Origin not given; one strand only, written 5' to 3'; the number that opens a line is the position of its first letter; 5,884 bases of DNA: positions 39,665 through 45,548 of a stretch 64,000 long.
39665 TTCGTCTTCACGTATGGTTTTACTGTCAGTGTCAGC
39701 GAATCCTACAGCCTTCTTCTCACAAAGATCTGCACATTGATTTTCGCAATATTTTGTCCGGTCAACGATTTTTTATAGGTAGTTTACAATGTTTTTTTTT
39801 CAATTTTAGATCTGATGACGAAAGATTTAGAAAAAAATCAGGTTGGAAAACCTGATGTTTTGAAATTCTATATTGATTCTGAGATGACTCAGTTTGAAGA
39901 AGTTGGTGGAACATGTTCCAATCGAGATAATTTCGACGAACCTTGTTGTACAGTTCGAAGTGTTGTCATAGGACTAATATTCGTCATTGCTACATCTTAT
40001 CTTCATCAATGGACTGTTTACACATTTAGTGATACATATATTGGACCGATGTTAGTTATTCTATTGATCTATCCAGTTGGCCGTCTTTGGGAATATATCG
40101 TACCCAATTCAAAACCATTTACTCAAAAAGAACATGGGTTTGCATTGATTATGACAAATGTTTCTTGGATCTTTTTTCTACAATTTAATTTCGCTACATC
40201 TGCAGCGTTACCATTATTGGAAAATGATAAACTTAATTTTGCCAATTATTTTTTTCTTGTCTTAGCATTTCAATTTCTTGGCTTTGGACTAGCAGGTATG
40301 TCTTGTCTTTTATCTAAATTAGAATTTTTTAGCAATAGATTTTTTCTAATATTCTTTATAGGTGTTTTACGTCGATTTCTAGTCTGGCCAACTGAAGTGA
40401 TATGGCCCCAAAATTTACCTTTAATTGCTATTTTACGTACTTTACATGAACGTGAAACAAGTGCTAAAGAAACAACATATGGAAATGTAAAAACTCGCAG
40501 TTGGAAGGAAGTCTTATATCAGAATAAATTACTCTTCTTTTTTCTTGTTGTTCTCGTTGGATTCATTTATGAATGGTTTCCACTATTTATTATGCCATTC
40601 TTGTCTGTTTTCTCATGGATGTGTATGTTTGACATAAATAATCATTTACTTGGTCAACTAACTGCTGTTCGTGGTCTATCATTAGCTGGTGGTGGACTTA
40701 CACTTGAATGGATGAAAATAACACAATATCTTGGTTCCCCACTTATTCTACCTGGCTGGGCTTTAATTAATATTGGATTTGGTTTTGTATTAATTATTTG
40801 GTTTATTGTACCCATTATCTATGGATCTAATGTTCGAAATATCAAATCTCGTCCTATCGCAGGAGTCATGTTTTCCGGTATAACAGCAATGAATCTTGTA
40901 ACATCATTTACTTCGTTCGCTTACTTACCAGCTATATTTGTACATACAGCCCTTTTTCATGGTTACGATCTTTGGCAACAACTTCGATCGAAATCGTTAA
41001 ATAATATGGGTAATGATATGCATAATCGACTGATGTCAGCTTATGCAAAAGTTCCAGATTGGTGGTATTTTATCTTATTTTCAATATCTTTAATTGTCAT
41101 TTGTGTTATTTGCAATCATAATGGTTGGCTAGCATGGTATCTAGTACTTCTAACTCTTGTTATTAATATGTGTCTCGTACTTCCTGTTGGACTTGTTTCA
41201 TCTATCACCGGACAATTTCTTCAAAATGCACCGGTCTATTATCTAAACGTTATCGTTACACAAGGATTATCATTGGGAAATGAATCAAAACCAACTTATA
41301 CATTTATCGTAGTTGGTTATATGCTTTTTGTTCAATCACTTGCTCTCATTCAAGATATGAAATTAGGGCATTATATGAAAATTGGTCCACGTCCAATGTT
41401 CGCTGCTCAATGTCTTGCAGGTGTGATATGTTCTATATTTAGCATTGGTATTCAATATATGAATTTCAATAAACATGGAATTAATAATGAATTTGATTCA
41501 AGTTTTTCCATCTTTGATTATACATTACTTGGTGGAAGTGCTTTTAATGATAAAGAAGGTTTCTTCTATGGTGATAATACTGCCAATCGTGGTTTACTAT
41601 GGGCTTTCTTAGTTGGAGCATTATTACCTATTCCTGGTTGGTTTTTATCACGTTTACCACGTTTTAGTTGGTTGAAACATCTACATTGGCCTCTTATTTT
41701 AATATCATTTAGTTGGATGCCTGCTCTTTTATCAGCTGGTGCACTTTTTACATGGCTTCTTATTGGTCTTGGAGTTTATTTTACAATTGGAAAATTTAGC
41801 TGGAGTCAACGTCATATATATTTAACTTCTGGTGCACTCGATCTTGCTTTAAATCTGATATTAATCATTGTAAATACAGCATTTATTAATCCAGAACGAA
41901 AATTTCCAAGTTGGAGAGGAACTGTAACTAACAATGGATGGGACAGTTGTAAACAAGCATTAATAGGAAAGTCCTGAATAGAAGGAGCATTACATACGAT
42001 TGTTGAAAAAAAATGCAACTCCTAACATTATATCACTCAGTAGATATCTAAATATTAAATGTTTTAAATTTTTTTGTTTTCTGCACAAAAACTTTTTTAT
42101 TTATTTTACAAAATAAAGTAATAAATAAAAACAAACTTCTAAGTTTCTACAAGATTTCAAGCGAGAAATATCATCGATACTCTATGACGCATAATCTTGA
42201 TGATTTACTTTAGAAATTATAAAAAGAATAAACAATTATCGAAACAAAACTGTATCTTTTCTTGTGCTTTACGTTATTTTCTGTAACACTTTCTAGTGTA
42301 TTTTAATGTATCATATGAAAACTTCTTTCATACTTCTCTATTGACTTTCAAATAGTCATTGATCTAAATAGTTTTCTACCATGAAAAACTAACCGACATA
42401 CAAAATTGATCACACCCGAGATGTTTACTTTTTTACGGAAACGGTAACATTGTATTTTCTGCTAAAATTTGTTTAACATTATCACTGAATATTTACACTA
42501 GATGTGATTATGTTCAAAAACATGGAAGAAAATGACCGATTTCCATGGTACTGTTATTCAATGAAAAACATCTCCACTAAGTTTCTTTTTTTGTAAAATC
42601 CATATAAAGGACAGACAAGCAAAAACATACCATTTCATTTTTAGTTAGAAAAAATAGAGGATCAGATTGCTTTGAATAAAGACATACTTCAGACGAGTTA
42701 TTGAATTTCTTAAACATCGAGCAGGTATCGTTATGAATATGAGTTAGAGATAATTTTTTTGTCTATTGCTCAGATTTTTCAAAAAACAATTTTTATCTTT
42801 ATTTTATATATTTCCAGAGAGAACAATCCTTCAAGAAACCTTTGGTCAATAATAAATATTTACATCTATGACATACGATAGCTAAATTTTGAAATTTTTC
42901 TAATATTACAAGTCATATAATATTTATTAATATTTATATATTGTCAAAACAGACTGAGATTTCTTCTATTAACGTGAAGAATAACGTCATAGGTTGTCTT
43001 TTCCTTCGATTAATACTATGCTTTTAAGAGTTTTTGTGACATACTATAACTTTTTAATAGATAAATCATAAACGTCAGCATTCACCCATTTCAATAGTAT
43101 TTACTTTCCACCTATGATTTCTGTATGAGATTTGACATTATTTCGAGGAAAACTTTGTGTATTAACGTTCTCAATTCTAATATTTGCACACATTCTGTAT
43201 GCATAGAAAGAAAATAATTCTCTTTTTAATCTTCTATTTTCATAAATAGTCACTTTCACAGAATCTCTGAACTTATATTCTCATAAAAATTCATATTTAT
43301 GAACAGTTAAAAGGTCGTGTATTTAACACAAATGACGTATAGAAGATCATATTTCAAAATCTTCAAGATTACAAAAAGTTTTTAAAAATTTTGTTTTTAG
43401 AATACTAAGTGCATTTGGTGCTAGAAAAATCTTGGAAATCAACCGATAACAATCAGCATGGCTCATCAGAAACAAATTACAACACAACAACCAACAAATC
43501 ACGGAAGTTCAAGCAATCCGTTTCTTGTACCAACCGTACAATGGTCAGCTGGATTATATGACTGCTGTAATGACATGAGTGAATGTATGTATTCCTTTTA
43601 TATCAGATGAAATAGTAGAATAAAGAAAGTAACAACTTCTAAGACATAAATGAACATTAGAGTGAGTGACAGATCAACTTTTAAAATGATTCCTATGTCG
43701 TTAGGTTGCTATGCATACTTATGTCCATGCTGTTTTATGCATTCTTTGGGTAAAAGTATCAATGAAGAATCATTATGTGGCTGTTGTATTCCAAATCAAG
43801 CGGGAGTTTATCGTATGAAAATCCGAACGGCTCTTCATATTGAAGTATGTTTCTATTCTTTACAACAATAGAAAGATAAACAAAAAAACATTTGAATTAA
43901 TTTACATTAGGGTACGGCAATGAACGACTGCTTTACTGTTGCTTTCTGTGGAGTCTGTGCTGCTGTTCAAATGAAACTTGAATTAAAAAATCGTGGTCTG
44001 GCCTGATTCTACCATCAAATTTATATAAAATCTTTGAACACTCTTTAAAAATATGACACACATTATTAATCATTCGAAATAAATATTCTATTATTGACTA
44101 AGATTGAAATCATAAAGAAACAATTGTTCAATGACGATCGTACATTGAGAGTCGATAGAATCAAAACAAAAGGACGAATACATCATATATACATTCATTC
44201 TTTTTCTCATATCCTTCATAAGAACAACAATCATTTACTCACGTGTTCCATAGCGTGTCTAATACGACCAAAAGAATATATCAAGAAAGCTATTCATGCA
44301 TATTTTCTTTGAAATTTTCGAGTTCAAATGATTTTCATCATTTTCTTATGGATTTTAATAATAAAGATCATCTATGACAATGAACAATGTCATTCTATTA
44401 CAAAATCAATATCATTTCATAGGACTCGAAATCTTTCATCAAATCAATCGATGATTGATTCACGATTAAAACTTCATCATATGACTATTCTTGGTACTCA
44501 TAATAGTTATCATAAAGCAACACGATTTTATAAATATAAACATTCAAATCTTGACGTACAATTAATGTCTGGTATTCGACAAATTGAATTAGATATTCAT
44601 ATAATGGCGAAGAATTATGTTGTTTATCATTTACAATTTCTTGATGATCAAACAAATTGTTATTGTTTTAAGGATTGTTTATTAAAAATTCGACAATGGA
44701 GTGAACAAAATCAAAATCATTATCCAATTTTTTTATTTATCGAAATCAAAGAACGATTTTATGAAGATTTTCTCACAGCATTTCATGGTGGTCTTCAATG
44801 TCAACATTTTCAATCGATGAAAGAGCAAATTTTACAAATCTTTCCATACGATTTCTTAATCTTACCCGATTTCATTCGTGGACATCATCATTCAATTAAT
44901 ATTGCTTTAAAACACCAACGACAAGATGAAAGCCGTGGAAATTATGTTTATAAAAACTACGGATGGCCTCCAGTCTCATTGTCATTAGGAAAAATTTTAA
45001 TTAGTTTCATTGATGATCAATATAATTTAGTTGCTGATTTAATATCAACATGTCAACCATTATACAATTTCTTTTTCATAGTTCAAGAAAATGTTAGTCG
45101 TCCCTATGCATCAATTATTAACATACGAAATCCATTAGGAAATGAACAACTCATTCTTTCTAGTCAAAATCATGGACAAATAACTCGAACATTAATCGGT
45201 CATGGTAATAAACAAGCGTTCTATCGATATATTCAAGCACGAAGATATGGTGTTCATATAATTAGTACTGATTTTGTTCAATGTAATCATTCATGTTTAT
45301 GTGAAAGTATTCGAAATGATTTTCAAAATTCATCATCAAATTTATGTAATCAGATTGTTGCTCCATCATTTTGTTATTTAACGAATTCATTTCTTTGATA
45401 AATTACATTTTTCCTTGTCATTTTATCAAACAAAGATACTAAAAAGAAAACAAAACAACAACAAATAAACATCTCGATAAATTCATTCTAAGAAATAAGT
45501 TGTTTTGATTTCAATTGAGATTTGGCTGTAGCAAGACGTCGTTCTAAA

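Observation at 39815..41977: Intronless OPT-family oligopeptide transporter in an animal-type gene neighbourhood: horizontal gene transfer candidate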

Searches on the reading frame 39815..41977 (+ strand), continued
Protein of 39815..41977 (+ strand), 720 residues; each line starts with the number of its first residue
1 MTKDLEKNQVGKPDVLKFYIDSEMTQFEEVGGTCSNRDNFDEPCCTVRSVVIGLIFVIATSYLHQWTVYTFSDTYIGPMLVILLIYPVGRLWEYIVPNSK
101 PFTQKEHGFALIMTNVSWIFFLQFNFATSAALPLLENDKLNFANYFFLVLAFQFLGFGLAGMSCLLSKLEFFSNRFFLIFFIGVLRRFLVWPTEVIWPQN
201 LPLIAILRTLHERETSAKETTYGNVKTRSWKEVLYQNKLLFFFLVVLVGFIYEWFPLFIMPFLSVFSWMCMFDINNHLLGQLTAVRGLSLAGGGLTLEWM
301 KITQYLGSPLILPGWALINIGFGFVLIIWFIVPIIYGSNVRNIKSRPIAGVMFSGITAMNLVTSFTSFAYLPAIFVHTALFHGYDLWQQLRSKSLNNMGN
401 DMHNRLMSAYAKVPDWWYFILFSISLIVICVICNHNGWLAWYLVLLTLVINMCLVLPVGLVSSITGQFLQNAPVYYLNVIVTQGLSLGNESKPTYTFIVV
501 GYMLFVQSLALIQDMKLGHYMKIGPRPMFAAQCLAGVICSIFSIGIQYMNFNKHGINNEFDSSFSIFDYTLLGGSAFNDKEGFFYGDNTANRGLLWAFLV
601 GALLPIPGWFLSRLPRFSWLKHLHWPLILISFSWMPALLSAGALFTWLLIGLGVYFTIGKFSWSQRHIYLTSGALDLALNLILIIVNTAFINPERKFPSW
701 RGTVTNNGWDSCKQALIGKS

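Call 51: find_encoding_contigs(protein=P0122, flank=3000, max_places=1)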
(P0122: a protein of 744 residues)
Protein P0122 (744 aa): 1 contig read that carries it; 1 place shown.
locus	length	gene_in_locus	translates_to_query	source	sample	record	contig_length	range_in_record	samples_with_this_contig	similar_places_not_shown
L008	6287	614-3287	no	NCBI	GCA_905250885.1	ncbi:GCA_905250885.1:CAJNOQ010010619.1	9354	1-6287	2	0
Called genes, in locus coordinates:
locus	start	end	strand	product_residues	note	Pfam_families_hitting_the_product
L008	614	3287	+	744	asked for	PF03169:OPT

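Call 55: predict_structure(alignment_id=A2)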
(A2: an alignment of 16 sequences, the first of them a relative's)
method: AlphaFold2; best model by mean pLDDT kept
length: 698 residues; sequences in the alignment: 16
mean_pLDDT: 48.0   pTM: 0.48
mean pLDDT of the five models: 48.0, 44.5, 43.7, 42.6, 42.2
residues with pLDDT >= 90: 0; 70-90: 116; 50-70: 157; < 50: 425
segments of 3 or more residues with pLDDT < 50: 1-38, 66-79, 128-138, 165-349, 371-391, 438-450, 533-563, 565-577, 604-698
pLDDT, mean of each block of 10 residues (from residue 1): 29 29 27 38 79 79 47 39 66 82 77 69 54 47 70 69 47 28 32 32 41 42 44 38 35 36 31 31 31 37 36 32 27 31 45 58 55 39 42 64 83 81 77 54 41 57 60 72 65 57 72 77 63 43 31 35 43 48 66 63 47 32 35 32 28 31 35 32 30 30
secondary structure, 60 per line:
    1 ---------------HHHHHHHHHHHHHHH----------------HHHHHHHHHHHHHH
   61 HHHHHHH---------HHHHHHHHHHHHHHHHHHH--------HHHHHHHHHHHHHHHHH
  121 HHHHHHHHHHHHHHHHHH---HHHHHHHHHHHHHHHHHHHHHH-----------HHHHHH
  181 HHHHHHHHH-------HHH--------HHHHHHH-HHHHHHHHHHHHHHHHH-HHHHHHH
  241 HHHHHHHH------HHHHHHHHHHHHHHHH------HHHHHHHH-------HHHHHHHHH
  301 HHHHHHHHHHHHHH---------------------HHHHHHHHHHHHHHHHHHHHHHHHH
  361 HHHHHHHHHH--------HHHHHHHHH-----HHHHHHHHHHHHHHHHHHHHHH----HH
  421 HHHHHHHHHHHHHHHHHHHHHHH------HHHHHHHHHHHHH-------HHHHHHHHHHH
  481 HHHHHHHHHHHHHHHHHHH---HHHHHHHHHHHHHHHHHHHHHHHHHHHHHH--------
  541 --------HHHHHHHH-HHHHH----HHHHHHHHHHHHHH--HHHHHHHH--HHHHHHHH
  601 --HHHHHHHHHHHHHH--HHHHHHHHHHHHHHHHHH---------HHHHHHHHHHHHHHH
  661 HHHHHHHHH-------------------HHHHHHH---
elements in order (helices of 4 or more, strands of 3 or more residues): H16-30 H47-67 H77-95 H104-138 H142-163 H175-189 H208-214 H216-232 H234-248 H255-270 H277-284 H292-314 H336-370 H379-387 H393-414 H419-443 H450-462 H470-499 H503-532 H549-556 H558-562 H567-580 H583-590 H593-600 H603-616 H619-636 H646-669 H689-695

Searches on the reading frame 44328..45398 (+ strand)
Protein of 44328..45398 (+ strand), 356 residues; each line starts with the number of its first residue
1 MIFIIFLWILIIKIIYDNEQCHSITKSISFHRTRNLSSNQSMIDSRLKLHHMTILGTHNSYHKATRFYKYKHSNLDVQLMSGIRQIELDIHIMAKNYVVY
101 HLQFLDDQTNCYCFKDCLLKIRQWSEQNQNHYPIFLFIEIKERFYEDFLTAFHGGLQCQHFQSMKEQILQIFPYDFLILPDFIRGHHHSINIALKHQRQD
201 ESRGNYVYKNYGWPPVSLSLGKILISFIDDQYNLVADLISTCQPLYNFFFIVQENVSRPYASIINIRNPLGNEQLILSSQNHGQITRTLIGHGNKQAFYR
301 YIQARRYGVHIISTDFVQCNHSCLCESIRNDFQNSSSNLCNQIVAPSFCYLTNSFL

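Call 16: search_protein_families(library=pfam, proteins=[window:44328-45398:+], max_evalue=0.01)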
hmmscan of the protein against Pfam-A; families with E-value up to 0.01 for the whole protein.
window:44328-45398:+ (356 aa): 2 families
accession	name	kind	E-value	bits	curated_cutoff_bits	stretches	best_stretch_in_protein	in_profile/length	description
PF16670.11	PI-PLC-C1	-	5.3e-33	114.9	29.9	2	98-323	97-312/329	Phosphoinositide phospholipase C, Ca2+-dependent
PF00388.25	PI-PLC-X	-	1.1e-06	28.7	23.1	1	49-140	5-94/144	Phosphatidylinositol-specific phospholipase C, X domain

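Call 58: find_homologous_proteins(query=window:44328-45398:+, max_evalue=0.00001)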
Query window:44328-45398:+ (356 aa): 205 proteins with E <= 0.00001 among 651 candidates; the best 120 are listed.
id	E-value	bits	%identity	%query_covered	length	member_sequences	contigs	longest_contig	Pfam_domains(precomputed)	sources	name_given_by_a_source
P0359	4.6e-214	728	100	88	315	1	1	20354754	PF00388.26,PF16670.12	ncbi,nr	ncbi:hypothetical protein I4U23_013326 [Adineta vaga]|nr:hypothetical protein I4U23_013326 [Adineta 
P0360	5.0e-160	551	66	100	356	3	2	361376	PF00388.26,PF16670.12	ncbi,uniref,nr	ncbi:unnamed protein product [Adineta ricciae]|uniref:Uncharacterized protein n=1 Tax=Adineta riccia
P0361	1.5e-144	500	62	100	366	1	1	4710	PF16670.12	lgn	-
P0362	1.2e-128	448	58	98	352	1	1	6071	PF00388.26,PF16670.12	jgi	jgi:hypothetical protein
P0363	3.0e-127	443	59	96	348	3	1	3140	PF00388.26,PF16670.12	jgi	-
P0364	8.4e-124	432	56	99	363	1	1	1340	PF00388.26,PF16670.12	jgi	jgi:hypothetical protein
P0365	1.1e-122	428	61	87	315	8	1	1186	PF00388.26,PF16670.12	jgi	-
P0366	2.3e-122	427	56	98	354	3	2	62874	PF00388.26,PF16670.12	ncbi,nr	ncbi:unnamed protein product [Rotaria sp. Silwood1]|nr:unnamed protein product [Rotaria sp. Silwood1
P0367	5.1e-120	419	67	73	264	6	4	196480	PF16670.12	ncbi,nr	ncbi:unnamed protein product [Rotaria sp. Silwood2]|nr:unnamed protein product [Rotaria sp. Silwood2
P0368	1.6e-119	418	67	73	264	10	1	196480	PF16670.12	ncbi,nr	ncbi:unnamed protein product [Rotaria sp. Silwood2]|nr:unnamed protein product [Rotaria sp. Silwood2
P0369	1.8e-118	414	67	73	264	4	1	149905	PF16670.12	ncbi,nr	ncbi:unnamed protein product [Rotaria sp. Silwood1]|nr:unnamed protein product [Rotaria sp. Silwood1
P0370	5.7e-116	406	52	99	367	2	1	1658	PF00388.26,PF16670.12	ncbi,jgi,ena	jgi:hypothetical protein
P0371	4.8e-113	396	51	99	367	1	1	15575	PF16670.12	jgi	jgi:hypothetical protein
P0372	1.1e-110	388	52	97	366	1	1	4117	PF16670.12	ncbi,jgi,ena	jgi:hypothetical protein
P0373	9.5e-110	385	52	88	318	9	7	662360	PF16670.12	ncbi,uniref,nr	ncbi:unnamed protein product [Rotaria socialis]|uniref:Uncharacterized protein n=3 Tax=Rotaria socia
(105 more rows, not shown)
